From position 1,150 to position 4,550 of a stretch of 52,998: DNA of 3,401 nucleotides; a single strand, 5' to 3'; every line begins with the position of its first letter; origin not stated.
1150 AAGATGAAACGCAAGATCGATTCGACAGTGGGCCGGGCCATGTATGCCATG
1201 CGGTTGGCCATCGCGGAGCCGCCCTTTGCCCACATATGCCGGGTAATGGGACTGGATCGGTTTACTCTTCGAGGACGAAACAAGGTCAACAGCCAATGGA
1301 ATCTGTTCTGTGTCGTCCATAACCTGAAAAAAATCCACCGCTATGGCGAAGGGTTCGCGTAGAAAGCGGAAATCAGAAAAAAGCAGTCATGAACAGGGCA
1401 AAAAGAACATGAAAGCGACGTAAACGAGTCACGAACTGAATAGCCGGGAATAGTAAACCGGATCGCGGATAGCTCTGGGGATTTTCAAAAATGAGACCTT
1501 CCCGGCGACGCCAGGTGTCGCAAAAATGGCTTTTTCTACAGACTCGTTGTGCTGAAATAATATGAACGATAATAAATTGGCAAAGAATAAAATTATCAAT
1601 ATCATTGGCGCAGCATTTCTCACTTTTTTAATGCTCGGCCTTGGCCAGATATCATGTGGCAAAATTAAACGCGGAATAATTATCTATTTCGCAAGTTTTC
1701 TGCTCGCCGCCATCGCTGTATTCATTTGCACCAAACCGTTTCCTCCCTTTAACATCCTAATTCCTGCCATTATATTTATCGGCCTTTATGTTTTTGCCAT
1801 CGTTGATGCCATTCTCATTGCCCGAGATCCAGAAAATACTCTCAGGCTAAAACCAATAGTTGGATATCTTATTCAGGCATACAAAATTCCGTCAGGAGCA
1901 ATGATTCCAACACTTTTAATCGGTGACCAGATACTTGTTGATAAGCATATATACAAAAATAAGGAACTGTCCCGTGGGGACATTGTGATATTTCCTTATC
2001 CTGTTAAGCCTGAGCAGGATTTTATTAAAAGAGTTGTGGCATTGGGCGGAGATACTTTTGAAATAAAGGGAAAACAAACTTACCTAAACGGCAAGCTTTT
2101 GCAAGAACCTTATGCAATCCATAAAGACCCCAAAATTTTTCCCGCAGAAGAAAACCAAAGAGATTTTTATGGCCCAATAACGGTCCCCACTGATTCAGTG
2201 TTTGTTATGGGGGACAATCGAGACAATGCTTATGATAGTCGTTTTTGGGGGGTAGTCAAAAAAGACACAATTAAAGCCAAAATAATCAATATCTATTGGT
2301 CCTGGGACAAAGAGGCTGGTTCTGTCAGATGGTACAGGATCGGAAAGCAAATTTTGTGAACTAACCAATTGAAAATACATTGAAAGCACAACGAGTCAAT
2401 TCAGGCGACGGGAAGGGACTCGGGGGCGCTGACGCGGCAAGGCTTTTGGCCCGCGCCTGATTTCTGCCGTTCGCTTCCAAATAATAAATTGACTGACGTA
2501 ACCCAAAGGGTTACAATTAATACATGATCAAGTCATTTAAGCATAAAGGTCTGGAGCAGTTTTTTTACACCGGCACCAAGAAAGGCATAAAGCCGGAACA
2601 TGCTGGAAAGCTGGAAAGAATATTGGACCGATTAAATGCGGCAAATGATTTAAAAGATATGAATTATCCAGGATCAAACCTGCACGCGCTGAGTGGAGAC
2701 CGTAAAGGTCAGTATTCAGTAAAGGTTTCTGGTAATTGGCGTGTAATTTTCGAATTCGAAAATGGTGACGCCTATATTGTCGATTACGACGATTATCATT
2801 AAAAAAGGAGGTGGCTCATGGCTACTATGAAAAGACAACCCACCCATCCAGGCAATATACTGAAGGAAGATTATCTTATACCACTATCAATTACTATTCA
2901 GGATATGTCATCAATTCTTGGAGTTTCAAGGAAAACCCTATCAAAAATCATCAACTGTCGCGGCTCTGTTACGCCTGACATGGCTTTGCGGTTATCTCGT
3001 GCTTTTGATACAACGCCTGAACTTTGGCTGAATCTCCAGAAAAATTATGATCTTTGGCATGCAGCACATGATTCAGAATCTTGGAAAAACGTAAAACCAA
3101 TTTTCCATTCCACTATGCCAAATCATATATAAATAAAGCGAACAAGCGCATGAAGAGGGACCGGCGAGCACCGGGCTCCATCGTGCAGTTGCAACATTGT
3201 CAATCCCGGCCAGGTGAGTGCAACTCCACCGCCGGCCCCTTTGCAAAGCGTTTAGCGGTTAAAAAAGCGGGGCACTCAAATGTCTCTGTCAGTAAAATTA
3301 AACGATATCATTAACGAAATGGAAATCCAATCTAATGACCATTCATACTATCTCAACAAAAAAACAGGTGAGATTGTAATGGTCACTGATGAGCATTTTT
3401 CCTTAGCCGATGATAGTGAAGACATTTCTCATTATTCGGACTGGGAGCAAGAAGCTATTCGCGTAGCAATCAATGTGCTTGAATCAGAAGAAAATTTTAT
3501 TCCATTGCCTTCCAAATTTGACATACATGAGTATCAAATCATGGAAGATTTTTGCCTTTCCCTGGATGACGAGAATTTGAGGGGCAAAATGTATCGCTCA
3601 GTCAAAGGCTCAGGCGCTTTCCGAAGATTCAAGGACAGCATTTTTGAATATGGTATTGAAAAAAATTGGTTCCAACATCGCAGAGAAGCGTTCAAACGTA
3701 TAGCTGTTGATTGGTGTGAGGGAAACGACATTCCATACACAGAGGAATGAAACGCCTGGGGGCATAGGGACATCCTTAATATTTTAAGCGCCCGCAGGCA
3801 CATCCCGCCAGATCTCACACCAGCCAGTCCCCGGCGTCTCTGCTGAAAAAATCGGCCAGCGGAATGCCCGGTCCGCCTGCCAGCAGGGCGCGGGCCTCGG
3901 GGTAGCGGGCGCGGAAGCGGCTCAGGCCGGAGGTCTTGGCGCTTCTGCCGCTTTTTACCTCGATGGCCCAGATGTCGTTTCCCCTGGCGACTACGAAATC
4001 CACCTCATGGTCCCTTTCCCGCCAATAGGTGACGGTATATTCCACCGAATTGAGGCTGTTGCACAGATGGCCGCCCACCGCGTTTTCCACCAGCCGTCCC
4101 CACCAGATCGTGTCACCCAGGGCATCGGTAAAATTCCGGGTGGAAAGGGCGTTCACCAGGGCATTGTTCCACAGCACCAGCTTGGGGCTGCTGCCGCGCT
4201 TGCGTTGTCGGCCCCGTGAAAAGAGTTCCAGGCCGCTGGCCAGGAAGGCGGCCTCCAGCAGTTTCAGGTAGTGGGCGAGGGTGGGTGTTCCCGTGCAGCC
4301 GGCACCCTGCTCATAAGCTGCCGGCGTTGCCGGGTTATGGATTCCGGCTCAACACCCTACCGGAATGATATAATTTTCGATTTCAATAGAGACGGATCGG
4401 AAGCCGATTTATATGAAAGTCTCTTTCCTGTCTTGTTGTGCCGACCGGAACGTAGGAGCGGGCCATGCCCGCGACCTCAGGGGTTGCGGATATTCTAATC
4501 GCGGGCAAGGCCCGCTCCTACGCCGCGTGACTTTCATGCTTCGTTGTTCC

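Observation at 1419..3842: AT-rich gene-cassette array separated by attC-like sites: an integron array (or CALIN) directly downstream of an IS element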

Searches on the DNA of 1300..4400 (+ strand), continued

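Call 86: search_with_rna_model(model_id=R2, sources=[L122, L123, L124], filters=off, max_evalue=1, show_alignments=3)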
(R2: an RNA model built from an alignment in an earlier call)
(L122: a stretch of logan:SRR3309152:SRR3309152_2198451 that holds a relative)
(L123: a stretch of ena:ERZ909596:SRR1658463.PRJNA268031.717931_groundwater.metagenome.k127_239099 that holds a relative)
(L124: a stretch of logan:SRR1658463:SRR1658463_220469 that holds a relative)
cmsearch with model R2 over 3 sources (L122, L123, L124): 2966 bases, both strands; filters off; matches with E-value up to 1: 3.
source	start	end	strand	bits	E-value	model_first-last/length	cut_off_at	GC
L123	70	159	+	24.1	8e-05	1-63/63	no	0.66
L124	41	130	+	24.1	8e-05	1-63/63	no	0.66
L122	758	803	-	9.5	0.36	1-63/63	no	0.7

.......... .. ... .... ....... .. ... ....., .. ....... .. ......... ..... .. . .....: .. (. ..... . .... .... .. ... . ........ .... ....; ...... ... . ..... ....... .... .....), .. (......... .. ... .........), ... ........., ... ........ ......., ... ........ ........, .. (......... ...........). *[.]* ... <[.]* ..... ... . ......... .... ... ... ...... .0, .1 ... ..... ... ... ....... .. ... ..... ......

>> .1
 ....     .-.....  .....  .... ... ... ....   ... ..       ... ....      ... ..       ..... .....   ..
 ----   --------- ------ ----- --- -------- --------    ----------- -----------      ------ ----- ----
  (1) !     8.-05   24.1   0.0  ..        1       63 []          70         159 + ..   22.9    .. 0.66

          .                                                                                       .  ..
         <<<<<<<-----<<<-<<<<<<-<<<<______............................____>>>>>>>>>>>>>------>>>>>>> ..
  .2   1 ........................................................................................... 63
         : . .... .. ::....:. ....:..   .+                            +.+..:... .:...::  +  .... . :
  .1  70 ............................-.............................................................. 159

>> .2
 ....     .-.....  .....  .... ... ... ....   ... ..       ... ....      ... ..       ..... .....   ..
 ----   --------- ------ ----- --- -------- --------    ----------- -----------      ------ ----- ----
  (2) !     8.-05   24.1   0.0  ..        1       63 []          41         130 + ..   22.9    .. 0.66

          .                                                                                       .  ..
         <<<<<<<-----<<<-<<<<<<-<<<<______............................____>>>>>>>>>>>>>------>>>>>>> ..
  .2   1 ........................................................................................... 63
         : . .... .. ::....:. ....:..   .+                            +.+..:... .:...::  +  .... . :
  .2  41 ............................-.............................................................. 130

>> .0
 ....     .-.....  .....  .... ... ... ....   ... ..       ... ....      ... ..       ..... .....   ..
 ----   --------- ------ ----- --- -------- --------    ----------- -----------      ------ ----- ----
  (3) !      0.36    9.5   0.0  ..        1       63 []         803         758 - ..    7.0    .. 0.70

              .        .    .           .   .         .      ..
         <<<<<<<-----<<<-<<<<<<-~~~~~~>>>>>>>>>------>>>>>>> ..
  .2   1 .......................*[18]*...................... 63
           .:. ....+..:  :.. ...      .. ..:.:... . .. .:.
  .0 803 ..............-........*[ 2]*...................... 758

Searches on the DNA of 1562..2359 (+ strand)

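Call 60: search_with_rna_model(model_id=R1, sources=[L036, L037, L038, L039, L040, L041, L042, L043, L044, L045, L046, L047, L048, L049, L050, L051, L052, L053, L054, L055, L056, L057, L058, L059, L060, L061, L062, L063, L064, L065, L066, L067, L068, L069, L070, L071, L072, L073, L074, L075, L076, L077, L078, L079, L080, L081, L082, L083, L084, L085, L086, L087, L088, L089, L090, L091, L092, L093, L094, L095, L096, L097, L098, L099, L100, L101, L102, L103, L104, L105, L106, L107, L108, L109, L110, L111, L001, L021, window], max_evalue=10)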
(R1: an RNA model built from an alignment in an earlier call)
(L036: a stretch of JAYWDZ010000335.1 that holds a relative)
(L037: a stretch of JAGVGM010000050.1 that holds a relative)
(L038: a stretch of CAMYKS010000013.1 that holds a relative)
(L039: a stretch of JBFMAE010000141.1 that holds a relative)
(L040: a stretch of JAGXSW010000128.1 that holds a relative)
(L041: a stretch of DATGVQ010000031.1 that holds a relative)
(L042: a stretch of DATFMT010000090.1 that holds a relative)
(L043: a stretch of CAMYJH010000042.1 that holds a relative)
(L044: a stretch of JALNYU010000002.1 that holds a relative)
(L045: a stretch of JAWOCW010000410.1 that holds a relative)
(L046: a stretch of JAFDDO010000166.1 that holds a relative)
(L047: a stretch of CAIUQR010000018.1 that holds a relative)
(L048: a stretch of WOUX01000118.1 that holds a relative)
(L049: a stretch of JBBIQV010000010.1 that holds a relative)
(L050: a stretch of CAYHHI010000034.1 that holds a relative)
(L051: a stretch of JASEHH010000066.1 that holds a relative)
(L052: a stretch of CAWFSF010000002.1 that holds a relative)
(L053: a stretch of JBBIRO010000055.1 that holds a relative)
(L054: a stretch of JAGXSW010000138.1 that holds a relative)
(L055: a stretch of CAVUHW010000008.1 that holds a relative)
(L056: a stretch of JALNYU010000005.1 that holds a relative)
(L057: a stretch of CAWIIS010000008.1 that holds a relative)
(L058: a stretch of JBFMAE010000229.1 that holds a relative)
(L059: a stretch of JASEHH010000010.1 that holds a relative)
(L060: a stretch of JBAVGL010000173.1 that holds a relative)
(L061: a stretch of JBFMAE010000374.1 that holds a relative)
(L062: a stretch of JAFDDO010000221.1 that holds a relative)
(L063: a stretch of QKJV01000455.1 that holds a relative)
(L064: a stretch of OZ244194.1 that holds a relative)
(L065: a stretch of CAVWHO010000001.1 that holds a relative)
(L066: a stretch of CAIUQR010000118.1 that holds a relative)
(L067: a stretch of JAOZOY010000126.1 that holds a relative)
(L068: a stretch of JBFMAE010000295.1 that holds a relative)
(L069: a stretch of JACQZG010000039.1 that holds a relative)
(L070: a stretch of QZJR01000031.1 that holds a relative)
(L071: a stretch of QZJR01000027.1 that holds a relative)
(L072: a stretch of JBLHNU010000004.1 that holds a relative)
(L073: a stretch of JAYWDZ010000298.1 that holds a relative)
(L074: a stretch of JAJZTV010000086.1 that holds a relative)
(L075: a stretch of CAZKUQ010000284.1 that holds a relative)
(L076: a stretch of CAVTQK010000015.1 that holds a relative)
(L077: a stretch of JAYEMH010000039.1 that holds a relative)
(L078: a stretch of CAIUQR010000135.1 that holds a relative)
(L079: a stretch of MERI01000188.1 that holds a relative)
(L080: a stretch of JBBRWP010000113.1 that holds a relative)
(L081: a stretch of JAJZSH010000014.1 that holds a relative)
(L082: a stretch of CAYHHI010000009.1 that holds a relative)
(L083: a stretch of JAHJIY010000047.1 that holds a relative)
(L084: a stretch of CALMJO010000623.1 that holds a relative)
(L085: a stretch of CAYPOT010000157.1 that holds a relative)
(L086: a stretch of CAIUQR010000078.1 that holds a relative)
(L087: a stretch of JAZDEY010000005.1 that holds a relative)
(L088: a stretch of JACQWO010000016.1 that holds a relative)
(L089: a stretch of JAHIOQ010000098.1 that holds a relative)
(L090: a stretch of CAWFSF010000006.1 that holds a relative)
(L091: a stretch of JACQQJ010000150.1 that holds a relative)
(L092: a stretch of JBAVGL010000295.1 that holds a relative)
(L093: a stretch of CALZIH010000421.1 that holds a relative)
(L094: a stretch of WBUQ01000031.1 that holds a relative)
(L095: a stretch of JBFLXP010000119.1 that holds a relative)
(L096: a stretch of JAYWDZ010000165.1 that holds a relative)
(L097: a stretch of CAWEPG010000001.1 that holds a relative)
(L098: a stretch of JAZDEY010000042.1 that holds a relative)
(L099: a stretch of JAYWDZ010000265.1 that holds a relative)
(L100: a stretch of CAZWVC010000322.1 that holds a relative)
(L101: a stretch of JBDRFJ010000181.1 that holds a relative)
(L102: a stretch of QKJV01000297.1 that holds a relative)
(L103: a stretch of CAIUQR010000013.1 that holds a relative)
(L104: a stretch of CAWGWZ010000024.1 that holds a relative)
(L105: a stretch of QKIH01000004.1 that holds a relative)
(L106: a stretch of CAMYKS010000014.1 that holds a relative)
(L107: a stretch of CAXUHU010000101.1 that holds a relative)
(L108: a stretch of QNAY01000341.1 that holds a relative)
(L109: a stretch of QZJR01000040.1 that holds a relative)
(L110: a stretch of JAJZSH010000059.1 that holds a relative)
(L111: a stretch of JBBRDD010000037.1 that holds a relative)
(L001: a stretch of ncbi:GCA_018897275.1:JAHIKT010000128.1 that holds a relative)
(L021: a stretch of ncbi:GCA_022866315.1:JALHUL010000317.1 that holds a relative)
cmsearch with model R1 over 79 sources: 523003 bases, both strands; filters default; matches with E-value up to 10: 62.
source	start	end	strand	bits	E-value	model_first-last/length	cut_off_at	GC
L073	2657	2718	-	41.2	4.1e-08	1-60/60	no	0.58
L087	750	810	+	40.6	6.2e-08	1-60/60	no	0.67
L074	3739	3805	-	39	1.8e-07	1-60/60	no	0.55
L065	5575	5647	+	37.7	4e-07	1-60/60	no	0.64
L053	1479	1567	-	37.4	5.1e-07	1-60/60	no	0.52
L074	4817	4879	-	37.3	5.3e-07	1-60/60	no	0.6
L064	6958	7017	-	34.9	2.5e-06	1-60/60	no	0.6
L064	5558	5614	-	34.9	2.6e-06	1-60/60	no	0.6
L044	5842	5920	+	34.6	3e-06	1-60/60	no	0.71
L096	276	337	-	34.6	3.1e-06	1-60/60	no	0.56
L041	693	773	+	34.1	4.3e-06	1-60/60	no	0.68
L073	1712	1774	-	32.1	1.6e-05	1-60/60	no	0.63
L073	575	638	-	31.9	1.8e-05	1-60/60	no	0.61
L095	383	476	-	31.8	2e-05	1-60/60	no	0.61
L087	459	520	+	30.3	5.1e-05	1-60/60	no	0.68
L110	1063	1125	-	29.7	7.7e-05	1-60/60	no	0.73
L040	2247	2310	+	29.1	0.00011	1-60/60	no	0.53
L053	207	279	-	28.4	0.00018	1-60/60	no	0.64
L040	3116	3196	+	27.7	0.00028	5-56/60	no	0.48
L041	6468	6533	+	27.5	0.00033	1-60/60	no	0.68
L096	578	700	-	26.1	0.00079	1-60/60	no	0.57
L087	3809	3872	+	26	0.00084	1-60/60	no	0.72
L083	4042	4088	+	25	0.0016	1-60/60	no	0.47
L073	3391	3454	-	23.9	0.0035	1-60/60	no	0.67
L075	1231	1293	-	23.4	0.0049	1-60/60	no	0.56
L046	871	926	+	23.1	0.0056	1-60/60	no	0.54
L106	2411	2480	-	22.8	0.0071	1-60/60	no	0.53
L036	4204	4266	+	22.7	0.0075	1-60/60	no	0.68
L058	5157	5234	-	22.1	0.011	1-60/60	no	0.54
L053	589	660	-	21.7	0.014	1-60/60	no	0.51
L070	2062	2122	-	21.6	0.015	1-60/60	no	0.54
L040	567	630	+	20.9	0.024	1-60/60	no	0.53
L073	2232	2318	-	20.8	0.026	1-60/60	no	0.63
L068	285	344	+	20.5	0.032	1-60/60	no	0.47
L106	912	972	-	19.8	0.051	1-60/60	no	0.52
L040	60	114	+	19.6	0.057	1-60/60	no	0.47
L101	2171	2227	-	19.5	0.063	1-60/60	no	0.47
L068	1159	1232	+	19.1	0.082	1-60/60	no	0.53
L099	321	383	-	19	0.087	1-60/60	no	0.65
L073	1293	1355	-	18.9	0.089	1-60/60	no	0.65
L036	6411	6472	+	18.8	0.094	1-60/60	no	0.69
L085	4540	4599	-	18.7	0.1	1-60/60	no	0.62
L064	5074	5139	-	18.4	0.13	1-60/60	no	0.56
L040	1335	1388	+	18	0.16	1-60/60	no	0.48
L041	4515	4572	+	17.4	0.25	1-60/60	no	0.67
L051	6807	6902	+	17.3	0.25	1-60/60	no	0.65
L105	2756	2832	-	16.8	0.36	1-60/60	no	0.52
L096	1070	1156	-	16.8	0.36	1-60/60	no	0.66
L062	2694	2744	-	16.4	0.47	6-55/60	no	0.63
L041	6002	6072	+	16.3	0.5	1-60/60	no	0.54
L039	1544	1607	+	15.8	0.69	1-60/60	no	0.61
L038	2700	2823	+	15.5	0.86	1-60/60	no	0.52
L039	587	671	+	14.7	1.5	1-60/60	no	0.62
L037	133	168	+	14.6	1.5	13-47/60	no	0.64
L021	42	145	+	14.5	1.6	1-60/60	no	0.55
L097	4395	4459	+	13.8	2.6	1-60/60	no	0.62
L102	17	107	-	13.5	3.2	1-60/60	no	0.48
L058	4649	4680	-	13.1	4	1-60/60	no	0.38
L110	1766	1834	-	12.4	6.2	13-47/60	no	0.65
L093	1922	2009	-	12.4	6.6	1-60/60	no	0.51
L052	6042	6072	+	12.1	7.8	15-45/60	no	0.65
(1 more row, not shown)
